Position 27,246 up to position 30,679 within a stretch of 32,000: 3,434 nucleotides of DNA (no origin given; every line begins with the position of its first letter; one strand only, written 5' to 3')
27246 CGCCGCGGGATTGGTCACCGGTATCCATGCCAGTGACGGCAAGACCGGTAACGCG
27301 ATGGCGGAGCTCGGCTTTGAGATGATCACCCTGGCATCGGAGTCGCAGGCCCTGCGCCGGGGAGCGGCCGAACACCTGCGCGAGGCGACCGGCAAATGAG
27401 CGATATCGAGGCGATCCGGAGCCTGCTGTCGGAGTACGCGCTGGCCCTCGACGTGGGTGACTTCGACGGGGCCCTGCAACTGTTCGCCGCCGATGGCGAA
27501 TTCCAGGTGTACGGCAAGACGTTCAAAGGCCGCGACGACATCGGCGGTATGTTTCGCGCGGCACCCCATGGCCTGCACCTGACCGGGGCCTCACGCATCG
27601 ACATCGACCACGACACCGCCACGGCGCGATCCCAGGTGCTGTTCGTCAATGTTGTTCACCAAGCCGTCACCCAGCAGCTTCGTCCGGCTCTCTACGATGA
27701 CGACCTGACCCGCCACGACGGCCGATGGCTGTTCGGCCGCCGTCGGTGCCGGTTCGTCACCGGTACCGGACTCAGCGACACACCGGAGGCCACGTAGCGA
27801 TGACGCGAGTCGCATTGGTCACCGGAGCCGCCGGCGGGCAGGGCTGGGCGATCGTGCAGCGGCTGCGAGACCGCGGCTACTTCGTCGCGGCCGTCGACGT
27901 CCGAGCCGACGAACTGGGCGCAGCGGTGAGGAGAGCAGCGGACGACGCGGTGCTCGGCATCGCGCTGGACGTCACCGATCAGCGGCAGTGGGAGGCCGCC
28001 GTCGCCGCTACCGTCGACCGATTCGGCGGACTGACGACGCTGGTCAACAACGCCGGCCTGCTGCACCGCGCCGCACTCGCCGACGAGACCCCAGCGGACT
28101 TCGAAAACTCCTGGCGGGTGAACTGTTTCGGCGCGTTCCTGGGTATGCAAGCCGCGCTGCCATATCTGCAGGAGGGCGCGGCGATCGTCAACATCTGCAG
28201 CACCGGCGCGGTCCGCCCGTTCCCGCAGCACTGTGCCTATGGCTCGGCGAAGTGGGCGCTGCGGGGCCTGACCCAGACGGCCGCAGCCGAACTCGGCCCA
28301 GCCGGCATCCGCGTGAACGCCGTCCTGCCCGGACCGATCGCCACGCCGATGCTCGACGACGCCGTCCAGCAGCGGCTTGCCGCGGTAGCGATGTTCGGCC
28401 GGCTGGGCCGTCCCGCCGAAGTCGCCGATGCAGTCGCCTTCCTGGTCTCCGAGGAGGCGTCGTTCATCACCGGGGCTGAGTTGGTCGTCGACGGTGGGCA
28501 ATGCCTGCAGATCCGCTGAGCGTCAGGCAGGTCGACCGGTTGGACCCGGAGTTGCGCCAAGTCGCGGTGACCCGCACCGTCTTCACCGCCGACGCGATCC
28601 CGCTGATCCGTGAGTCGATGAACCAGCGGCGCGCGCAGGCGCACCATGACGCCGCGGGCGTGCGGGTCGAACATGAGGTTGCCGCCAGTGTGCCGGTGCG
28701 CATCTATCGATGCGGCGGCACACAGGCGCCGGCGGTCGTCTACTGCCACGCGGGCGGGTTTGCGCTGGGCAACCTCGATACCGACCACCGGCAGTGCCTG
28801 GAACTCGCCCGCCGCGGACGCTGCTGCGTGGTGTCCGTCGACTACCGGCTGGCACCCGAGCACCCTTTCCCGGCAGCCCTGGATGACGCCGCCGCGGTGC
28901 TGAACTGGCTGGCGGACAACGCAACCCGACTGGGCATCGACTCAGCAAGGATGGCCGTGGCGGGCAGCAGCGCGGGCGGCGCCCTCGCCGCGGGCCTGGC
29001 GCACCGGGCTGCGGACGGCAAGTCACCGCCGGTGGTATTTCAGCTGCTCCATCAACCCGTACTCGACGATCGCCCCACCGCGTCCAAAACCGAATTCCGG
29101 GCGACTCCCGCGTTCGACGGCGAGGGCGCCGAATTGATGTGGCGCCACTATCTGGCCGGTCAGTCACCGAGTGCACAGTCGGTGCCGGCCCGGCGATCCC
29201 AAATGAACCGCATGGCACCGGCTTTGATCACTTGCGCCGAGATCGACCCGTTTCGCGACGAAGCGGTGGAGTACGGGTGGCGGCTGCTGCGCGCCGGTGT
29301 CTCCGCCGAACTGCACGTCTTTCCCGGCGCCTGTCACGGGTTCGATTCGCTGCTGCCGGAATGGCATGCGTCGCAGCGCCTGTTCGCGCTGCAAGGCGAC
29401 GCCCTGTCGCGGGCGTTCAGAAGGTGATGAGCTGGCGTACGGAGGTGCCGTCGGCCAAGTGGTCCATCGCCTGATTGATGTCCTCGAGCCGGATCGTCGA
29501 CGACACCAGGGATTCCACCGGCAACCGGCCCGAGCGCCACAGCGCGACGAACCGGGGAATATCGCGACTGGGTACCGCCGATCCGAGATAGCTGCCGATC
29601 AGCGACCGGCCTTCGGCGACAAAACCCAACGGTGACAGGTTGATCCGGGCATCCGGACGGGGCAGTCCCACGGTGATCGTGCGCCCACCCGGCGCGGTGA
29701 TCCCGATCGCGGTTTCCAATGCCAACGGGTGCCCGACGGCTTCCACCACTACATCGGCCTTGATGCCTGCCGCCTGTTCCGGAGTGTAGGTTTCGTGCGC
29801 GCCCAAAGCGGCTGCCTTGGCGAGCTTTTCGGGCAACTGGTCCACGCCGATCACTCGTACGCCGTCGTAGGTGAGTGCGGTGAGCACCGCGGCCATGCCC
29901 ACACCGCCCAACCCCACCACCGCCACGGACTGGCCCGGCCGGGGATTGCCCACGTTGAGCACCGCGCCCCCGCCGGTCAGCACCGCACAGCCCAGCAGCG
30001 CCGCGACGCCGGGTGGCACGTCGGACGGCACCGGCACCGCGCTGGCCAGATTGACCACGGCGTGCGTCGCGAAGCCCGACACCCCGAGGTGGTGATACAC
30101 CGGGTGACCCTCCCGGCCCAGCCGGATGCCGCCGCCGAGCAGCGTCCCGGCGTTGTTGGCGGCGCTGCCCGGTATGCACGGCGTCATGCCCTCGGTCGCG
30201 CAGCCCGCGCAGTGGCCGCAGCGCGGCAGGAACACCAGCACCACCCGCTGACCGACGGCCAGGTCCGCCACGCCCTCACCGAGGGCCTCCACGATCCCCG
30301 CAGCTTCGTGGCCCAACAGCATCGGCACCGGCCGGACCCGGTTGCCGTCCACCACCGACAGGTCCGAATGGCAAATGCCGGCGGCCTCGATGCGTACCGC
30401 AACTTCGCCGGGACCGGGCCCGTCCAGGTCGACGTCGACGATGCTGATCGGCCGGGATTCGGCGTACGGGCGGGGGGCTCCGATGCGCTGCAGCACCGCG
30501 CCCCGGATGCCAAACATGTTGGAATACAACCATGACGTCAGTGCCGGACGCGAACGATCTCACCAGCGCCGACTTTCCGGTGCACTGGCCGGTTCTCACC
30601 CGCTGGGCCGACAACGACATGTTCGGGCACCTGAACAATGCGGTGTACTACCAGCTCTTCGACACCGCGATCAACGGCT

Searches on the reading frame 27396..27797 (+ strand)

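Call 12: search_protein_families(library=pfam, proteins=[window:27396-27797:+])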
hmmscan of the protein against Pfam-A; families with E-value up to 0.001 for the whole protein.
window:27396-27797:+ (133 aa): 3 families
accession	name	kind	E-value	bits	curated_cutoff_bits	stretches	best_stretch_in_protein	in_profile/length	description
PF13577.12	SnoaL_4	-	1.7e-21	77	24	1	2-117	4-126/126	SnoaL-like domain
PF12680.13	SnoaL_2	-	4.8e-06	27.5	27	1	14-82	4-74/102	SnoaL-like domain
PF14534.12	DUF4440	-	0.00037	21.4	25.2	1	7-112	1-106/107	Domain of unknown function (DUF4440)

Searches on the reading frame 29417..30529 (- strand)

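Call 11: search_protein_families(library=pfam, proteins=[window:29417-30529:-])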
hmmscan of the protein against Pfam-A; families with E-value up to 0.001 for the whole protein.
window:29417-30529:- (370 aa): 4 families
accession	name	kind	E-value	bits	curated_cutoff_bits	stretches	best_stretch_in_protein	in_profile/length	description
PF08240.17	ADH_N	-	2e-23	83.1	23.5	1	39-168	1-103/104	Alcohol dehydrogenase GroES-like domain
PF00107.32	ADH_zinc_N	-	1.6e-19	70.6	31.8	1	209-329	1-125/129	Zinc-binding dehydrogenase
PF13602.12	ADH_zinc_N_2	-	9.7e-07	30.2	27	1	248-362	9-127/134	Zinc-binding dehydrogenase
PF16912.11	Glu_dehyd_C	-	1.5e-05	25.1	34.9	1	200-314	32-159/211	Glucose dehydrogenase C-terminus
